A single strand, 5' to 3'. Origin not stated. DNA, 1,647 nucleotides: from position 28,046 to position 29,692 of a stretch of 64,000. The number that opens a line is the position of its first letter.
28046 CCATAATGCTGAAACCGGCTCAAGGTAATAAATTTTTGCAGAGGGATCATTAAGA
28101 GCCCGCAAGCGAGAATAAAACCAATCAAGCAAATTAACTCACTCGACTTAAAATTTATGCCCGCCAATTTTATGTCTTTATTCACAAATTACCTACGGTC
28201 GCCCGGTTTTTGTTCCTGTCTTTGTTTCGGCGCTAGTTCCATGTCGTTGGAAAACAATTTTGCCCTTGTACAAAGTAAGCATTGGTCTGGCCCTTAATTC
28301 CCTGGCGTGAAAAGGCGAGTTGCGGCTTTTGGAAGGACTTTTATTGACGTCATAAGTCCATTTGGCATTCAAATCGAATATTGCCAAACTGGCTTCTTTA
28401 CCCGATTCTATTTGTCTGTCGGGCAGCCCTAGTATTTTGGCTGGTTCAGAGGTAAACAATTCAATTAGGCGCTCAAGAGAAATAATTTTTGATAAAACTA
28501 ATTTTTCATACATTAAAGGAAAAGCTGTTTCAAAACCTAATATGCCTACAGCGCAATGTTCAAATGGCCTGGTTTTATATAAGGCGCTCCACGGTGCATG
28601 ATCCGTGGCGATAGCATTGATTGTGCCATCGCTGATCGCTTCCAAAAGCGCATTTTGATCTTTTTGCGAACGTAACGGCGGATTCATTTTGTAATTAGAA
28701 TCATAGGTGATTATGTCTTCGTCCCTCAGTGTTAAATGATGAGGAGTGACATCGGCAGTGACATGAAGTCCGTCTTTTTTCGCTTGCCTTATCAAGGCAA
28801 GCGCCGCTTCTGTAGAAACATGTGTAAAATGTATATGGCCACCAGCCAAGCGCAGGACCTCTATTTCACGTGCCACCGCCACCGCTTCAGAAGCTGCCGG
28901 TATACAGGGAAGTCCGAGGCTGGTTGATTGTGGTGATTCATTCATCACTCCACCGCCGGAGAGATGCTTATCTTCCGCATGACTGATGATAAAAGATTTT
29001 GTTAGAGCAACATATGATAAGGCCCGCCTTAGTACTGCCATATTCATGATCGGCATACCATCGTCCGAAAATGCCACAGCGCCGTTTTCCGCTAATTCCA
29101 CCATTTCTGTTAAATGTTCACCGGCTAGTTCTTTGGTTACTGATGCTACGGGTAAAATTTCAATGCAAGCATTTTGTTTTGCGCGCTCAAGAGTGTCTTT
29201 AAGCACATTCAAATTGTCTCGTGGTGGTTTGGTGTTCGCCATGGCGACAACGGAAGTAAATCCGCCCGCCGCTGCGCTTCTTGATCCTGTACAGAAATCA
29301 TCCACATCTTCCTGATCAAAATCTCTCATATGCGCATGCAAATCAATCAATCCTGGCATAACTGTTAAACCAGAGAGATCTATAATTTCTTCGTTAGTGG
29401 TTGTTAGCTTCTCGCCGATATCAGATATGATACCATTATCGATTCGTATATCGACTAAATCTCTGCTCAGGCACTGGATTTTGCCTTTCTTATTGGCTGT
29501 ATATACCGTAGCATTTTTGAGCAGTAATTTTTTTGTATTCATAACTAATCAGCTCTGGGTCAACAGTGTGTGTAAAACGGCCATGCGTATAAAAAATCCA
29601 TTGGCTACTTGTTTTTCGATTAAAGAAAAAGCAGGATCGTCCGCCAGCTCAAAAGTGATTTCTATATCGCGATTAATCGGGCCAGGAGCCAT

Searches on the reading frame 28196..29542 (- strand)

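Call 12: search_protein_families(library=pfam, proteins=[window:28196-29542:-], max_evalue=0.01)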
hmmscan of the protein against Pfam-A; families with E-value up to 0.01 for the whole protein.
window:28196-29542:- (449 aa): 2 families
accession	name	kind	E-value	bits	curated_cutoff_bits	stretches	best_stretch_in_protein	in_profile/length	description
PF01979.26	Amidohydro_1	-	7.1e-20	72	25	1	60-428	1-343/345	Amidohydrolase family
PF07969.17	Amidohydro_3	-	1.9e-15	57.7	29.7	2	260-431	328-472/472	Amidohydrolase family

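Call 41: search_protein_families(library=pfam, proteins=[L012:13040-14326:+, L012:14448-15968:+, L012:16044-17429:+, L012:2049-2336:+], max_evalue=0.01)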
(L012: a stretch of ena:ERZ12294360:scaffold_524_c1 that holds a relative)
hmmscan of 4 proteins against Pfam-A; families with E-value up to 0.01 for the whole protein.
L012:13040-14326:+ (429 aa): 0 families

L012:14448-15968:+ (507 aa): 0 families

L012:16044-17429:+ (462 aa): 0 families

L012:2049-2336:+ (96 aa): 0 families

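Call 101: search_protein_families(library=phrogs, proteins=[L012:2508-4100:+, L012:4217-5146:+, L012:5223-5969:+, L012:6078-6545:+, L012:6715-7338:+, L012:7451-7915:+, L012:2049-2336:+], max_evalue=0.001)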
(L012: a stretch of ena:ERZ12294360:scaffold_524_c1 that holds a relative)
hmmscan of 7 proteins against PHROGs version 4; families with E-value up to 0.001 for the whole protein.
L012:2508-4100:+ (531 aa): 1 family
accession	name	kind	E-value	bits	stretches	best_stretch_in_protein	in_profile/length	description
phrog_448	-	other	2.4e-07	31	1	70-331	54-373/500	nicotinamide phosphoribosyl transferase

L012:4217-5146:+ (310 aa): 1 family
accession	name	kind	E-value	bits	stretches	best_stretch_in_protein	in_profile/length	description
phrog_619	-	other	8.5e-17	62.2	1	31-283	13-264/282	ribose-phosphate pyrophosphokinase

L012:5223-5969:+ (249 aa): 0 families

L012:6078-6545:+ (156 aa): 0 families

L012:6715-7338:+ (208 aa): 0 families

L012:7451-7915:+ (155 aa): 0 families

L012:2049-2336:+ (96 aa): 0 families
